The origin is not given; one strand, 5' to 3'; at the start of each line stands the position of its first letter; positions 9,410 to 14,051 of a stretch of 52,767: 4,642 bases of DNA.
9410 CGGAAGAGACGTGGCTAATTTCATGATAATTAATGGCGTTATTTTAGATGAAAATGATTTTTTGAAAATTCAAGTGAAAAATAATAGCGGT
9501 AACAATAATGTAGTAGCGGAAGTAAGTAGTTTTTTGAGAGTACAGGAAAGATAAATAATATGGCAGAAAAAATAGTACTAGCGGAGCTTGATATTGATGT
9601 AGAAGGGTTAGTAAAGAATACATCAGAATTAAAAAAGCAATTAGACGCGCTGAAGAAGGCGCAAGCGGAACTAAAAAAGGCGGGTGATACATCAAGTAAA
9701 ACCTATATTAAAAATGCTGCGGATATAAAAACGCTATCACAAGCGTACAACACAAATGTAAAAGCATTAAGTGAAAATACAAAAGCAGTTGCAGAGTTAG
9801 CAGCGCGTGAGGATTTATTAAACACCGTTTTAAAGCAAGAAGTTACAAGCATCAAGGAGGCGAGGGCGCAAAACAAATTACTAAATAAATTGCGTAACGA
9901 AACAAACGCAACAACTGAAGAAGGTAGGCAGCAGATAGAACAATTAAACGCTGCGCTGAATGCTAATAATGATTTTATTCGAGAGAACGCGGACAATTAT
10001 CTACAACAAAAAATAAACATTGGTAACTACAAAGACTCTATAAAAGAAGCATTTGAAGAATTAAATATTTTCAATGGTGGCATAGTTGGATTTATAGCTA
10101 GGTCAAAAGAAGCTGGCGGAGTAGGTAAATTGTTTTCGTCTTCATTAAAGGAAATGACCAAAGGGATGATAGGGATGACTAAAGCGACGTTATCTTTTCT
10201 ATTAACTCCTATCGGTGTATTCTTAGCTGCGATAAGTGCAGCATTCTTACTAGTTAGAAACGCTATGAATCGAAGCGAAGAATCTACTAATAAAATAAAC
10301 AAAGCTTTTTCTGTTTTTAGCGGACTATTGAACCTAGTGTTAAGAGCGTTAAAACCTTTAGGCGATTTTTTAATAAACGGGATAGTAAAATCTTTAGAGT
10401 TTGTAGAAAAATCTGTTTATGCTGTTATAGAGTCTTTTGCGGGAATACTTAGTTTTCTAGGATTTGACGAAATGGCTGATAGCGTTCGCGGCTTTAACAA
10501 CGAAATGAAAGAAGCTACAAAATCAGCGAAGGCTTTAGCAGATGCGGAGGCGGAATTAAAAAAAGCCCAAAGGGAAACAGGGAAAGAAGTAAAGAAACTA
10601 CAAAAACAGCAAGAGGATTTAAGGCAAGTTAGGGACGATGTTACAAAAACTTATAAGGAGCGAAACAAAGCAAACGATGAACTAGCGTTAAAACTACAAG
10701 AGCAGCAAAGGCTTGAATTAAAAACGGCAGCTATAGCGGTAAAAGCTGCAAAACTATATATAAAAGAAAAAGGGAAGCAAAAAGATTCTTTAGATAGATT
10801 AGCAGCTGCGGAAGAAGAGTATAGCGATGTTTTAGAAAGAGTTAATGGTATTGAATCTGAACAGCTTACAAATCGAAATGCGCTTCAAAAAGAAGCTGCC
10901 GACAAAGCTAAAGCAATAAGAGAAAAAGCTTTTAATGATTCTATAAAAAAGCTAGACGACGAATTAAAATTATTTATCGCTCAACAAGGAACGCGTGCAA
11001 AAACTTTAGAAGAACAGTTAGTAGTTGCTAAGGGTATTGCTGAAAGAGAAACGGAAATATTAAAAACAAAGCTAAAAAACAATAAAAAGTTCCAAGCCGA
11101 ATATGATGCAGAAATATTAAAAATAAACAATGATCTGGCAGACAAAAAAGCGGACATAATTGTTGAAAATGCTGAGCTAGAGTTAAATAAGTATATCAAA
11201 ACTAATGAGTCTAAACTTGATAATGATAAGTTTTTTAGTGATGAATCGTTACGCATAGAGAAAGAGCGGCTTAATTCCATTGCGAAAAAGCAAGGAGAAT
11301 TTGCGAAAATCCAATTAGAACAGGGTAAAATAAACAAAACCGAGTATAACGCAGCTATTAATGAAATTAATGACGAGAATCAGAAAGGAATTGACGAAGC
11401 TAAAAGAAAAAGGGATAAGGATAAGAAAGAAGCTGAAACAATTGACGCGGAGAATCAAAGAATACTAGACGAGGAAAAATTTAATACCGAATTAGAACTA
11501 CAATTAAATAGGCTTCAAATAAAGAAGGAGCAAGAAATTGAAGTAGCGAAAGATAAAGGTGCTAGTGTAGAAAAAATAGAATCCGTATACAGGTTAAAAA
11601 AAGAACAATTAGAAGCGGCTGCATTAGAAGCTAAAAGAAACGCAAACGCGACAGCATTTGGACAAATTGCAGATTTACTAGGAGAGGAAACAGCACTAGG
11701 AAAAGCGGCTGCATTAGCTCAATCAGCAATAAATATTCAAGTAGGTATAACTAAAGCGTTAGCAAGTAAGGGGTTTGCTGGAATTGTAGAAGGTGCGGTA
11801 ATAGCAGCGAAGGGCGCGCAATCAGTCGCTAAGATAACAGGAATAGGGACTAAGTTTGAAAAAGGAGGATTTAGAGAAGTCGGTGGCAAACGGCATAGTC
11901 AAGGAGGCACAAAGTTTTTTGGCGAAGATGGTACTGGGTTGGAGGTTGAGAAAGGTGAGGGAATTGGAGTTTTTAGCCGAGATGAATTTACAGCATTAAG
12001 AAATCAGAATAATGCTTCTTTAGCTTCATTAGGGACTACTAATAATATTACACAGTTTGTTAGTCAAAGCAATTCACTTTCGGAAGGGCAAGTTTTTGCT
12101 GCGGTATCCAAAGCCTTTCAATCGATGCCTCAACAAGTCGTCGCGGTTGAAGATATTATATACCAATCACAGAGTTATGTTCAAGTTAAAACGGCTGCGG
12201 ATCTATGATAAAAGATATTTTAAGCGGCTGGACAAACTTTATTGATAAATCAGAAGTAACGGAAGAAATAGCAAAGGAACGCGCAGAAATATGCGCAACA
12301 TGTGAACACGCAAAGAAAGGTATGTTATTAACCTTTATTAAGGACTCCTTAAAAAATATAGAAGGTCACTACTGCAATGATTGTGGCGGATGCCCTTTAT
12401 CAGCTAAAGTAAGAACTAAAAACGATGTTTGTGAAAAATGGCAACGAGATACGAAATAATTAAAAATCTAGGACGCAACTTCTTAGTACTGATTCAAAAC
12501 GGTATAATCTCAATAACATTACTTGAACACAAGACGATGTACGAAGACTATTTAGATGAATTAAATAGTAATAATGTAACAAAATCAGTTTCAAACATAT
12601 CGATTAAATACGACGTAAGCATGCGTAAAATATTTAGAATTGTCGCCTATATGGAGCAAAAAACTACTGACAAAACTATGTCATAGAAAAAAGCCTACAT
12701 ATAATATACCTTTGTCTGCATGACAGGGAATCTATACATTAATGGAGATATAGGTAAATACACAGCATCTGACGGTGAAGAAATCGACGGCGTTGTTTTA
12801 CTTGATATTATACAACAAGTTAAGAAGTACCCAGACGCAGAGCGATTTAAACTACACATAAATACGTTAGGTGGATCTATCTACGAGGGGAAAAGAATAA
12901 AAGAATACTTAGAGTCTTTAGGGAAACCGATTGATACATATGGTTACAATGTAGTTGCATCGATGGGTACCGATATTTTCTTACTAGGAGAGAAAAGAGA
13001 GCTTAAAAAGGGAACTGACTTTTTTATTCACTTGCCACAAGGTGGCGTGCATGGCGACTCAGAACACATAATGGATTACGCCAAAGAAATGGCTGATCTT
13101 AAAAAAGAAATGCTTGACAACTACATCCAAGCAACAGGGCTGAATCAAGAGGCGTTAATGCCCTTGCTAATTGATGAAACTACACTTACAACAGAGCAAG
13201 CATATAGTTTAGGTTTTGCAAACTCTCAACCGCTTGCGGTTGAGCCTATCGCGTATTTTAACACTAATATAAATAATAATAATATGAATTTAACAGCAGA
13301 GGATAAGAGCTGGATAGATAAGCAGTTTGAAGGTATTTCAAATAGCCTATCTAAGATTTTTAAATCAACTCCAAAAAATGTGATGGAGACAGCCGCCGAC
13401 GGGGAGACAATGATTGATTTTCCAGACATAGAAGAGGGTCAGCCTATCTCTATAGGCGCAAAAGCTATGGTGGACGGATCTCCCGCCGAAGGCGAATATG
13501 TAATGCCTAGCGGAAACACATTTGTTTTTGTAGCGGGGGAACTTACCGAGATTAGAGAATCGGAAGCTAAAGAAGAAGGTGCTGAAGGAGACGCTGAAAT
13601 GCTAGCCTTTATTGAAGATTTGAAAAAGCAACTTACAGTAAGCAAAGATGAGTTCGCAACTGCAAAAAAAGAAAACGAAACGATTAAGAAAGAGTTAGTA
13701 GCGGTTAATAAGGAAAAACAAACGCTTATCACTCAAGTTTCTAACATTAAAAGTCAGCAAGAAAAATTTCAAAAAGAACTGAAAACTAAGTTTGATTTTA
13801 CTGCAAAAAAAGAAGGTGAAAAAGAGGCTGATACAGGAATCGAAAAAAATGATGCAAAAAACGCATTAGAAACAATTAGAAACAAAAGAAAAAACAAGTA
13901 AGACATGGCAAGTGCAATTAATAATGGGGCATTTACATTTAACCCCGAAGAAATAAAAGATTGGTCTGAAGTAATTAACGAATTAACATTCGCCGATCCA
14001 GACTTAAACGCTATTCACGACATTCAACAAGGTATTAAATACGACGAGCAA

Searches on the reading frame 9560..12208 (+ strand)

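Call 10: search_protein_families(library=phrogs, proteins=[window:9560-12208:+], max_evalue=0.001)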
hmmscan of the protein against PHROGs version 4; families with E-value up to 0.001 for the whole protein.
window:9560-12208:+ (882 aa): 6 families
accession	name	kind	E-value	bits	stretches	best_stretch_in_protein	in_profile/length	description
phrog_26705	-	unknown function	1.2e-09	37.7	1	22-182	90-255/1302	-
phrog_1538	-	tail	1.9e-08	34.5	0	27-771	142-714/811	tail length tape measure protein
phrog_1533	-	tail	7.8e-07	28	1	15-227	54-252/1688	tail length tape measure protein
phrog_167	-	tail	1.5e-06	27.2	1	11-250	59-306/1555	tail length tape measure protein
phrog_21537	-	head and packaging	1.2e-05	25.3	1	316-464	277-425/682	virion structural protein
phrog_3336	-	tail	5.7e-05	22.9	1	191-783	423-967/1051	tail length tape measure protein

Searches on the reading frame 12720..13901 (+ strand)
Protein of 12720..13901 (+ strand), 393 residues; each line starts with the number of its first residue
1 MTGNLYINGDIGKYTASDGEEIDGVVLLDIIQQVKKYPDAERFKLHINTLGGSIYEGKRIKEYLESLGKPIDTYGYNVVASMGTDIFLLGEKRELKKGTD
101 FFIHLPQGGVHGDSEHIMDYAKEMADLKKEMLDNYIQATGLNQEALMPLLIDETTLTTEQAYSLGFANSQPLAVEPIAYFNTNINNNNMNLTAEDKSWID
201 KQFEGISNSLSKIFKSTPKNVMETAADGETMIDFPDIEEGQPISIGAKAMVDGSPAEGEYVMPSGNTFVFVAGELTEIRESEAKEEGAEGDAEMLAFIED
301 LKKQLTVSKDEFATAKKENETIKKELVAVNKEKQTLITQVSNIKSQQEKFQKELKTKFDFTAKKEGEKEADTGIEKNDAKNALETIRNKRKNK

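Call 10: search_protein_families(library=phrogs, proteins=[window:12720-13901:+], max_evalue=0.001)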
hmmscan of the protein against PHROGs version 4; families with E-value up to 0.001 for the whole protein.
window:12720-13901:+ (393 aa): 9 families
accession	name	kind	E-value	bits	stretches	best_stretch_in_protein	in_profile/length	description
phrog_33547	-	unknown function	9.9e-24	85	1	23-333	13-310/357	-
phrog_133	-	head and packaging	1.1e-23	84.8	1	5-197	22-205/668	head maturation protease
phrog_94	-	head and packaging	3e-19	70.9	1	1-385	79-404/622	head maturation protease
phrog_3348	-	unknown function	8.1e-17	62.6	1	24-180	50-207/386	-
phrog_1684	-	head and packaging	5.2e-15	56.7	1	30-172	63-204/284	head maturation protease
phrog_2976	-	head and packaging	2e-14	55.1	1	5-169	23-180/394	head maturation protease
phrog_1827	-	other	9.1e-09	35.9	1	32-136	44-148/202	ATP-dependent protease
phrog_5410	-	other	9.5e-06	26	1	33-137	48-152/323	ATP-dependent protease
phrog_13984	-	unknown function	0.00055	21.1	0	24-97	44-117/123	-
